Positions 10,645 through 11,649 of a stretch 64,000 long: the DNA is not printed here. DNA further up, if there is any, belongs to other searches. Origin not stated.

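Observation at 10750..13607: Three-gene cassette: unknown protein + HerA/FtsK-like ATPase + small 4-TM protein (candidate novel defence or DNA-processing module)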

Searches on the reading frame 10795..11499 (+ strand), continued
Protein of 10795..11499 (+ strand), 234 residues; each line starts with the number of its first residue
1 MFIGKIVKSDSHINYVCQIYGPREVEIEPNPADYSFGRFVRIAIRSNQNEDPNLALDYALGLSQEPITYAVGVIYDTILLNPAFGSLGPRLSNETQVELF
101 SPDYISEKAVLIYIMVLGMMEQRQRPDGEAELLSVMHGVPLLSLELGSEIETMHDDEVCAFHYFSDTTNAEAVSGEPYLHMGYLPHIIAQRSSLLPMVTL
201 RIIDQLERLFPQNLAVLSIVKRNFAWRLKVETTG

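Call 38: find_encoding_contigs(protein=P0186, flank=8000, max_places=2)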
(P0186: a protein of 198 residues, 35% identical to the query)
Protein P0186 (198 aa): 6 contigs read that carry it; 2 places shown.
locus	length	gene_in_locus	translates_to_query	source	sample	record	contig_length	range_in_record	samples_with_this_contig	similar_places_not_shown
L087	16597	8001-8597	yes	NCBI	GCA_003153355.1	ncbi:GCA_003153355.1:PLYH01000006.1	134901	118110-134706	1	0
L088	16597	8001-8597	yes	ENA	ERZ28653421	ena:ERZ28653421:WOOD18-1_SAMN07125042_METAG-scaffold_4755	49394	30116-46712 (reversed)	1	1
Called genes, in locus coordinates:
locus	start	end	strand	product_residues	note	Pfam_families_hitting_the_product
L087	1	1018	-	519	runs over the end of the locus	PF00801:PKD, PF18911:PKD_4, PF14402:7TM_transglut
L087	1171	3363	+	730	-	PF02369:Big_1 (weak), PF00041:fn3 (faint)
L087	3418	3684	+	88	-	PF02325:CCB3_YggT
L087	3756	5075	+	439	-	PF01406:tRNA-synt_1e, PF01921:tRNA-synt_1f (faint), PF09334:tRNA-synt_1g, PF09190:DALR_2, PF23493:CysS_C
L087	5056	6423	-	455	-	PF01225:Mur_ligase, PF08245:Mur_ligase_M, PF02875:Mur_ligase_C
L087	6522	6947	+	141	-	PF04977:DivIC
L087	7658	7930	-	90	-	-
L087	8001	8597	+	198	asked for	PF26500:DUF8166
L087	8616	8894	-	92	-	-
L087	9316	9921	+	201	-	PF04542:Sigma70_r2, PF08281:Sigma70_r4_2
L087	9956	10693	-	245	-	PF00891:Methyltransf_2, PF13847:Methyltransf_31 (faint), PF08241:Methyltransf_11, PF08242:Methyltransf_12, PF13649:Methyltransf_25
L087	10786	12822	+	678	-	PF13231:PMT_2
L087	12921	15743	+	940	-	PF13231:PMT_2, PF25021:TEN_NHL (faint), PF01436:NHL, PF17170:DUF5128 (faint), PF24684:Vgb_lyase (faint), PF23500:DUF7133 (faint)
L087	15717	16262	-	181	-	PF01121:CoaE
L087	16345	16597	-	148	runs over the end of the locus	?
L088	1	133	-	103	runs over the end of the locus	PF04002:RadC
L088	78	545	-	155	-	PF20582:UPF0758_N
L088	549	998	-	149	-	PF17032:Zn_ribbon_15 (faint), PF12773:DZR, PF13240:Zn_Ribbon_1 (faint)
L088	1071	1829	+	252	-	PF01553:Acyltransferase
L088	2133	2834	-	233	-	PF01553:Acyltransferase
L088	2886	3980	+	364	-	PF00266:Aminotran_5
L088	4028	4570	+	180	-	PF01583:APS_kinase, PF13238:AAA_18 (weak), PF13671:AAA_33 (weak)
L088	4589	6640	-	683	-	PF13196:DUF4012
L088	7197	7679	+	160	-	PF01957:NfeD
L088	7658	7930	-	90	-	-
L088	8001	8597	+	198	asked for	PF26500:DUF8166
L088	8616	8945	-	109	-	-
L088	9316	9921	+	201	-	PF04542:Sigma70_r2, PF08281:Sigma70_r4_2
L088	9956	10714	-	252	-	PF00891:Methyltransf_2, PF13847:Methyltransf_31 (faint), PF08241:Methyltransf_11, PF08242:Methyltransf_12, PF13649:Methyltransf_25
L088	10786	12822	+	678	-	PF13231:PMT_2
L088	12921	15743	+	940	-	PF13231:PMT_2, PF25021:TEN_NHL (faint), PF01436:NHL, PF17170:DUF5128 (faint), PF24684:Vgb_lyase (faint), PF23500:DUF7133 (faint)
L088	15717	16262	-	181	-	PF01121:CoaE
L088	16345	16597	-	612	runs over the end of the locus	PF00005:ABC_tran, PF02463:SMC_N (faint), PF13191:AAA_16 (faint), PF13476:AAA_23 (faint), PF13555:AAA_29 (faint), PF05729:NACHT (faint), PF12848:ABC_tran_Xtn, PF00005:ABC_tran, +4 more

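Call 43: find_homologous_proteins(query=L085:6827-7996:+, max_evalue=0.001)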
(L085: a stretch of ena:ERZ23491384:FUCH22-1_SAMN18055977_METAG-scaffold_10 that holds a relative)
Query L085:6827-7996:+ (389 aa): 1023 proteins with E <= 0.001 among 8000 candidates; the best 120 are listed.
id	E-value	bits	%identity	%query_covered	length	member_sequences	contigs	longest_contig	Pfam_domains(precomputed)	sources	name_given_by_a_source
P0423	2.4e-255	865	98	100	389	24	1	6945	PF09376.17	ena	-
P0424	2.3e-241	819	92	100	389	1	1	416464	PF09376.17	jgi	jgi:hypothetical protein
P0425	9.9e-239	810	91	100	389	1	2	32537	PF09376.17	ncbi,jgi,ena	-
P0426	1.4e-213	727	82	100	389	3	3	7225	PF09376.17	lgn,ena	-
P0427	2.5e-170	585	68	100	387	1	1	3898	PF09376.17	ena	-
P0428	2.5e-169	581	68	100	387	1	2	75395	PF09376.17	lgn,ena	-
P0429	3.4e-169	581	68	100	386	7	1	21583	PF09376.17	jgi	jgi:hypothetical protein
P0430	4.4e-169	581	67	100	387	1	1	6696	PF09376.17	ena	-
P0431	4.4e-169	581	67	100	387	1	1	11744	PF09376.17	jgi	-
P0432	4.6e-169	581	67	100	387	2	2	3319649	PF09376.17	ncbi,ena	-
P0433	1.5e-166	572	67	100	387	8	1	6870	PF09376.17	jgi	jgi:hypothetical protein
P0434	4.2e-165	568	66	100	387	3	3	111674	PF09376.17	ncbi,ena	-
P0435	7.7e-163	560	66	100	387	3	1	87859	PF09376.17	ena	-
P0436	7.9e-140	484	95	59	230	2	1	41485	PF09376.17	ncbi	-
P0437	5.2e-119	416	53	100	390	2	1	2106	PF09376.17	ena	-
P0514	4.6e-76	274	42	100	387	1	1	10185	PF09376.17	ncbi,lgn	ncbi:MAG TPA: DNA double-strand break repair nuclease NurA [Stenomitos sp.]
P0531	2.5e-75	272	42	100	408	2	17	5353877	PF09376.17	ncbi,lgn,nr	ncbi:MAG: DNA double-strand break repair nuclease NurA [Anaerolineales bacterium]|nr:MAG: DNA double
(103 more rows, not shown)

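Call 44: find_encoding_contigs(protein=P0531, flank=7000, max_places=1)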
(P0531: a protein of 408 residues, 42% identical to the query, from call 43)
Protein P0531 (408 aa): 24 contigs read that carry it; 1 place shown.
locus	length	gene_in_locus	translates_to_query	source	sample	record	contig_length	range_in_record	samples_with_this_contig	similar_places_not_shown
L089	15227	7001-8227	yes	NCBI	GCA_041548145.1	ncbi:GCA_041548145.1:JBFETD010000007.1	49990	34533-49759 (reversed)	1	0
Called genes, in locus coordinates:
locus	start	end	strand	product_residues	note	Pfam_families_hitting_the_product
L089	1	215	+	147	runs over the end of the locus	?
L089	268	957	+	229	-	PF14378:PAP2_3, PF01569:PAP2 (weak)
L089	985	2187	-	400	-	PF00202:Aminotran_3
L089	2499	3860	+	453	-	PF00149:Metallophos, PF12850:Metallophos_2 (weak)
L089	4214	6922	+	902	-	PF00005:ABC_tran (faint), PF02463:SMC_N, PF13175:AAA_15, PF13476:AAA_23, PF13514:AAA_27 (weak), PF13555:AAA_29 (weak), PF04423:Rad50_zn_hook, PF13304:AAA_21 (weak)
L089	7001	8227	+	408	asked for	PF09376:NurA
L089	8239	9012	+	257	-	PF00583:Acetyltransf_1 (weak)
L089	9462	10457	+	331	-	PF02219:MTHFR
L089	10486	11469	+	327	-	PF00248:Aldo_ket_red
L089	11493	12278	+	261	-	PF00226:DnaJ (weak)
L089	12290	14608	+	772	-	PF00270:DEAD, PF04851:ResIII (weak), PF00271:Helicase_C (weak), PF22982:WHD_HRQ1, PF09369:MZB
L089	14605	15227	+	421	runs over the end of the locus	PF13367:PrsW-protease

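Call 45: find_encoding_contigs(protein=P0514, flank=7000, max_places=1)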
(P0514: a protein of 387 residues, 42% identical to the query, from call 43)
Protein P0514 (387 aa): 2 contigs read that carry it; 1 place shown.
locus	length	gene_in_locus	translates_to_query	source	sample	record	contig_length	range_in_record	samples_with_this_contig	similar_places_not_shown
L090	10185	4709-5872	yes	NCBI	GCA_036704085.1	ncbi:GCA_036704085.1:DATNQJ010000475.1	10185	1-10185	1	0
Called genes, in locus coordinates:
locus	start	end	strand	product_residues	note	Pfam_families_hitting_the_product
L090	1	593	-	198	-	PF00849:PseudoU_synth_2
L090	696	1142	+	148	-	PF00293:NUDIX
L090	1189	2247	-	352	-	PF02540:NAD_synthase (weak), PF03054:tRNA_Me_trans, PF20259:tRNA_Me_trans_M, PF20258:tRNA_Me_trans_C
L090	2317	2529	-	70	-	-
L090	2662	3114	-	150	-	-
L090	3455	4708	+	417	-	PF01734:Patatin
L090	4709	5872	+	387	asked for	PF09376:NurA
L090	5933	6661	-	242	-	PF14321:DUF4382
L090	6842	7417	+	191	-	PF26500:DUF8166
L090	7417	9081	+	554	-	PF01935:DUF87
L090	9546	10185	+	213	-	?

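Call 62: search_dna_similar(query=P0295, collection=plasmids, mode=protein, max_evalue=0.001, max_rows=20)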
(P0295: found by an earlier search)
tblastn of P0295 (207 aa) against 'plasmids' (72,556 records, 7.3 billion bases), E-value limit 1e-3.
Records with a match: 4; places in all: 4; records where one place covers at least 80% of the query: 4.
Best place of each record, by identity: <60% 4.
By first word of the organism name: Halobaculum 1; Natrinema 1; halophilic 1; Halorussus 1.
By predicted mobility (MOB-suite, as given by PLSDB): non-mobilizable 4.
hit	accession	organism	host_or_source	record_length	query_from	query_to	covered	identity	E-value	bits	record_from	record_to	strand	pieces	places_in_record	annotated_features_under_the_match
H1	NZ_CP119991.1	Halobaculum marinum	cell culture,sediment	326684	9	203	94%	46.2%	2e-49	178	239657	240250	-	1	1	hypothetical protein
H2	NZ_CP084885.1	Natrinema zhouii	pure culture,Salt mine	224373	3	202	97%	44.6%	9e-53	188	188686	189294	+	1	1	hypothetical protein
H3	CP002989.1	halophilic archaeon DL31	-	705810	5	202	96%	43.7%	1e-47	173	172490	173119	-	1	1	hypothetical protein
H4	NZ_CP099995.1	Halorussus salilacus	cell culture,Substrate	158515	2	203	98%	35.3%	7e-31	125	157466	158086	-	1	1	hypothetical protein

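Call 63: find_related_loci(query=A2, collection=viral_contigs, flank=6000)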
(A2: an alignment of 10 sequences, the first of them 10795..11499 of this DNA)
Query A2 (234 aa) in viral_contigs; peptide patterns used: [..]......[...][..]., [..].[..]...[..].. (x = any residue, [..] = any of these).
14 stretches matched a pattern, but none encodes a relative of the query by tblastn (E <= 1e-3).

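Call 64: get_annotated_region(hit=H2, flank=9000)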
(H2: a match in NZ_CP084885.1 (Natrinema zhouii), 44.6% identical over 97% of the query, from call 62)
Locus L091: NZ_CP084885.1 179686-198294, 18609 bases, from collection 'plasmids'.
description: Natrinema zhouii strain YPL30 plasmid unnamed4, complete sequence
organism: Natrinema zhouii (NCBI taxid 1710539)
taxonomy: Archaea; Euryarchaeota; Halobacteria; Halobacteriales; Natrialbaceae; Natrinema; Natrinema zhouii
host: -; source: pure culture,Salt mine; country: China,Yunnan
typing (MOB-suite, as given by PLSDB): non-mobilizable; mating-pair formation MPF_T
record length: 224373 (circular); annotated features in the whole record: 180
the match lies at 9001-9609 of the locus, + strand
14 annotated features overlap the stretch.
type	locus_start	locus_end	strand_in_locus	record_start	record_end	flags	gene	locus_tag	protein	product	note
CDS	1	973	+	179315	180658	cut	-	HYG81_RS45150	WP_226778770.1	ATP-binding protein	-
CDS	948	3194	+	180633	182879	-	-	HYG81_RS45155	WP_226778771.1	DEAD/DEAH box helicase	-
CDS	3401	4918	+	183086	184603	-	-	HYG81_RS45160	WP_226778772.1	metallophosphoesterase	-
CDS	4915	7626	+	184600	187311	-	-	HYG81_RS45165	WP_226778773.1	SMC family ATPase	-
CDS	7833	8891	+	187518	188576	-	-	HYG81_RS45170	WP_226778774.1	DNA double-strand break repair nuclease NurA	-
CDS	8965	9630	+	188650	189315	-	-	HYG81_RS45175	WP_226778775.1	hypothetical protein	-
CDS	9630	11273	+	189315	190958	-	-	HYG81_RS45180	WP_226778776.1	ATP-binding protein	-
CDS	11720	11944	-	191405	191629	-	-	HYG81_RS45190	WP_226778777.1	hypothetical protein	-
CDS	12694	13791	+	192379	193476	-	-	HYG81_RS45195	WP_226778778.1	helix-turn-helix domain-containing protein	-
CDS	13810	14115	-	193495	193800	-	-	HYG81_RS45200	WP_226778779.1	hypothetical protein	-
CDS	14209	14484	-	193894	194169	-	-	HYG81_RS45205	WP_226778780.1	PadR family transcriptional regulator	-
CDS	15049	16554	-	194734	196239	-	-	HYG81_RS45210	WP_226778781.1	hypothetical protein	-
CDS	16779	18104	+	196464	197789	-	-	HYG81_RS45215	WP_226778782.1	DNA repair exonuclease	-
CDS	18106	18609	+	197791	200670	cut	-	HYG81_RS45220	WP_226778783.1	AAA family ATPase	-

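Call 66: search_protein_families(library=pfam, proteins=[L082:413-2701:+, L082:2726-4096:+, L082:4093-6786:+, L082:6786-7997:+, L082:8001-8618:+, L082:10277-11941:+, L085:6827-7996:+, L090:6842-7417:+], max_evalue=0.01)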
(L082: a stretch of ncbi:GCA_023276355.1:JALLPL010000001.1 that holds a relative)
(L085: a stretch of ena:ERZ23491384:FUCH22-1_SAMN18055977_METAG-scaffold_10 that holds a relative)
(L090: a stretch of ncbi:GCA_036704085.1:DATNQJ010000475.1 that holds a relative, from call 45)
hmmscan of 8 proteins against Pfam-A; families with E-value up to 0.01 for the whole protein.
L082:413-2701:+ (762 aa): 2 families
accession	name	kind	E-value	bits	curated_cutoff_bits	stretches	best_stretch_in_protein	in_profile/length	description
PF02171.23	Piwi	-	3.2e-05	23.8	28.9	1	425-729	3-278/302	Piwi domain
PF18296.6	MID_MedPIWI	-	0.00069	20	26.2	1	352-414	5-70/191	MID domain of medPIWI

L082:2726-4096:+ (456 aa): 2 families
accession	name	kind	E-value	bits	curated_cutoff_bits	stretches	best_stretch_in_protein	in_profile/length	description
PF00149.33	Metallophos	-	1.3e-10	42.5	21.5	1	9-224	2-190/191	Calcineurin-like phosphoesterase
PF12850.12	Metallophos_2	-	2e-07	31.5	27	1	10-259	3-153/154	Calcineurin-like phosphoesterase superfamily domain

L082:4093-6786:+ (897 aa): 17 families
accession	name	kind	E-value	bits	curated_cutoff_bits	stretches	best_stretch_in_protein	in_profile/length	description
PF13476.12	AAA_23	-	1.9e-16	61.8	27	1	6-256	2-201/201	AAA domain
PF13166.12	AAA_13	-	4.8e-09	35.9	36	1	539-738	281-464/713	AAA domain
PF10046.14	BLOC1_2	-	2.6e-07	31.4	33.4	0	578-631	27-80/96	Biogenesis of lysosome-related organelles complex-1 subunit 2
PF05531.17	NPV_P10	-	2.7e-07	31.4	29.8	0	639-680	14-58/75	Nucleopolyhedrovirus P10 protein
PF06009.19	Laminin_II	-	3.2e-07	30.9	33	1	650-766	3-111/138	Laminin Domain II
PF13558.12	SbcC_Walker_B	-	1.4e-06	28.9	27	1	797-857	15-88/90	SbcC/RAD50-like, Walker B motif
PF07889.17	DUF1664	-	1.9e-06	28.3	34.6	0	175-254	50-123/124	Protein of unknown function (DUF1664)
PF04423.19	Rad50_zn_hook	-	1.9e-06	28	24.3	1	436-486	1-50/52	Rad50 zinc hook motif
PF02403.27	Seryl_tRNA_N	-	2.9e-06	27.9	28.2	1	287-374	12-96/108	Seryl-tRNA synthetase N-terminal domain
PF13514.12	AAA_27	-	1.2e-05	25.5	22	1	1-106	1-103/206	AAA domain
PF13555.12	AAA_29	-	0.00013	22.1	27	1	4-45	2-42/61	P-loop containing region of AAA domain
PF02601.20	Exonuc_VII_L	-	0.00016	21.8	35.9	0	619-744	143-266/315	Exonuclease VII, large subunit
PF13851.11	GAS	-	0.00022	21.1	32.3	0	639-730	43-133/200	Growth-arrest specific micro-tubule binding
PF04513.17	Baculo_PEP_C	-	0.0003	21.3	38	0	187-274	34-120/140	Baculovirus polyhedron envelope protein, PEP, C terminus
PF00005.33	ABC_tran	-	0.00031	21.8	25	0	695-843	31-137/137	ABC transporter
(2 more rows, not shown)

L082:6786-7997:+ (403 aa): 1 family
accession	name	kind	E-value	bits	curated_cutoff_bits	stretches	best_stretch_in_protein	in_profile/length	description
PF09376.16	NurA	-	3.5e-29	102.5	21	1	100-366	4-254/254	NurA domain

L082:8001-8618:+ (205 aa): 0 families

L082:10277-11941:+ (554 aa): 8 families
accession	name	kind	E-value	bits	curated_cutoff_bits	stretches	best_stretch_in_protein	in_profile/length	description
PF13175.12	AAA_15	-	3e-36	126.3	32.1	1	6-325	3-374/374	AAA ATPase domain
PF13304.12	AAA_21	-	1.9e-15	58.2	27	2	28-84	1-60/304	AAA domain, putative AbiEii toxin, Type IV TA system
PF02463.25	SMC_N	-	5.3e-07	29.7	40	1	6-122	2-120/220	RecF/RecN/SMC N terminal domain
PF13476.12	AAA_23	-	6.6e-07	30.6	27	1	9-190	2-161/201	AAA domain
PF11398.14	DUF2813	-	1.8e-06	28.1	21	1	6-58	3-54/372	Protein of unknown function (DUF2813)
PF20469.4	OLD-like_TOPRIM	-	0.00074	20.4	23.2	1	369-433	3-67/67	Overcoming lysogenization defect protein-like, TOPRIM domain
PF13514.12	AAA_27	-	0.0014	18.7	22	1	26-70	26-70/206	AAA domain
PF13555.12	AAA_29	-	0.0039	17.4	27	1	9-54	4-50/61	P-loop containing region of AAA domain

L085:6827-7996:+ (389 aa): 1 family
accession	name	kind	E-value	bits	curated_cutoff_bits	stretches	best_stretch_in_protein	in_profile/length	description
PF09376.16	NurA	-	1e-27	97.7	21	1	102-352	3-253/254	NurA domain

L090:6842-7417:+ (191 aa): 0 families

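Call 67: fold_search(model_id=the predicted structure, library=pdb)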
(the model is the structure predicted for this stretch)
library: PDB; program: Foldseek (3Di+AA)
matches with E <= 10: 1019; with E <= 0.001: 13
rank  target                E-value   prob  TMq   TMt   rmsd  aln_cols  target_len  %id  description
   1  9x1l_A                2.0e-06  1.00  0.40  0.18   6.9       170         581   15  The cryo-EM structure of HerA-NurA complex with AMPPNP from Thermococcus kodakarensis (released 2026-02-04)
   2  9x1m_A                3.0e-06  1.00  0.41  0.18   6.6       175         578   14  The cryo-EM structure of HerA-NurA complex with AMPPNP and dsDNA from Thermococcus kodakarensis (released 2026-02-04)
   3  8wld_M                1.3e-04  1.00  0.31  0.12  10.0       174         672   11  Cryo-EM structure of SIR2/HerA antiphage complex (released 2024-09-11)
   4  8j4u_P                1.5e-04  1.00  0.37  0.17  12.3       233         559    7  Structure of HerA-Sir2 complex from Escherichia coli Nezha system (released 2024-01-03)
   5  4d2i_B                1.8e-04  1.00  0.38  0.21   6.4       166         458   11  Crystal structure of the HerA hexameric DNA translocase from Sulfolobus solfataricus bound to AMP-PNP (released 2014-12-03)
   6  8zis_C                1.9e-04  1.00  0.36  0.16   5.8       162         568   10  HerA Hexamer (released 2025-03-12)
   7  8sub_O                2.1e-04  1.00  0.35  0.15   5.8       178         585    9  E. coli SIR2-HerA complex (dodecamer SIR2 pentamer HerA) (released 2023-12-27)
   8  8wod_O                2.9e-04  1.00  0.30  0.14  12.4       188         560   12  Cryo-EM structure of SIR2/HerA complex (released 2024-09-11)
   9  8sub_P                2.9e-04  1.00  0.37  0.17  12.5       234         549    8  E. coli SIR2-HerA complex (dodecamer SIR2 pentamer HerA) (released 2023-12-27)
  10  8sub_N                3.1e-04  1.00  0.37  0.16  12.3       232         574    8  E. coli SIR2-HerA complex (dodecamer SIR2 pentamer HerA) (released 2023-12-27)
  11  8sub_M                3.7e-04  1.00  0.37  0.16   5.7       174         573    9  E. coli SIR2-HerA complex (dodecamer SIR2 pentamer HerA) (released 2023-12-27)
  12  4d2i_A                3.7e-04  1.00  0.34  0.18   7.8       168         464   12  Crystal structure of the HerA hexameric DNA translocase from Sulfolobus solfataricus bound to AMP-PNP (released 2014-12-03)
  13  8sub_Q                4.1e-04  1.00  0.38  0.17   4.2       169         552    9  E. coli SIR2-HerA complex (dodecamer SIR2 pentamer HerA) (released 2023-12-27)
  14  8wiv_O                5.8e-03  1.00  0.32  0.13  11.6       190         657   13  Cryo-EM structure of a bacterial protein (released 2024-09-11)
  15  8wiv_D                6.5e-03  1.00  0.32  0.14  12.2       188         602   12  Cryo-EM structure of a bacterial protein (released 2024-09-11)
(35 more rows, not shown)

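Call 86: find_related_loci(query=A7, collection=metagenome_contigs, flank=8000)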
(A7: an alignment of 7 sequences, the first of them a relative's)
Query A7 (191 aa) in metagenome_contigs; peptide patterns used: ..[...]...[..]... (x = any residue, [..] = any of these).
543 stretches matched a pattern; 514 encode a relative of the query (tblastn E <= 1e-3); the best 80 are kept; 80 distinct loci.
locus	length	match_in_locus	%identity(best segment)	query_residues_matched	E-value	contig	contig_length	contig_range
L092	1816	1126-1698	75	1-191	3e-85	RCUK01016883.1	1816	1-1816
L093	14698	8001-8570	59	1-191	2e-68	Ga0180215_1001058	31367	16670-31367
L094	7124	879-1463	47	1-187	2e-52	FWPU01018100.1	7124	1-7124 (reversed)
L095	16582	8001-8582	46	1-187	4e-52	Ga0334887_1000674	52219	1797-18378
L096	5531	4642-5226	45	1-190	6e-52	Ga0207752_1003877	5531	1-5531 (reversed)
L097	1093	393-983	45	1-190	4e-54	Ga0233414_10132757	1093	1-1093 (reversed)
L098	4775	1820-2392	44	1-187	4e-51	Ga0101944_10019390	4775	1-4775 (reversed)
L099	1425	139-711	46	1-187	7e-53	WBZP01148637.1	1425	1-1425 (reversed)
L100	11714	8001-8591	46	1-187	7e-51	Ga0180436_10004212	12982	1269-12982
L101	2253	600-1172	45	3-187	2e-51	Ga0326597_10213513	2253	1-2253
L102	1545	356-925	47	1-187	3e-52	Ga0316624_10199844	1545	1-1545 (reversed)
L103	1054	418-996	47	1-187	5e-53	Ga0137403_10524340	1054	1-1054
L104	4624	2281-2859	47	1-190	4e-50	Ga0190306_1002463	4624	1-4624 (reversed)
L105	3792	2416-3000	46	1-187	3e-50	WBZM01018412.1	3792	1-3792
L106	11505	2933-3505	46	3-187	6e-50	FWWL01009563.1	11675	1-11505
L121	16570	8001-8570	43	1-185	1e-48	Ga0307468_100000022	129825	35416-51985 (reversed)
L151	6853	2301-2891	43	1-187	1e-46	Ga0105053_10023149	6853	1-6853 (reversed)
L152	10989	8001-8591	43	1-187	1e-46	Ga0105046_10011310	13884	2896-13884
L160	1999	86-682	42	1-187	6e-47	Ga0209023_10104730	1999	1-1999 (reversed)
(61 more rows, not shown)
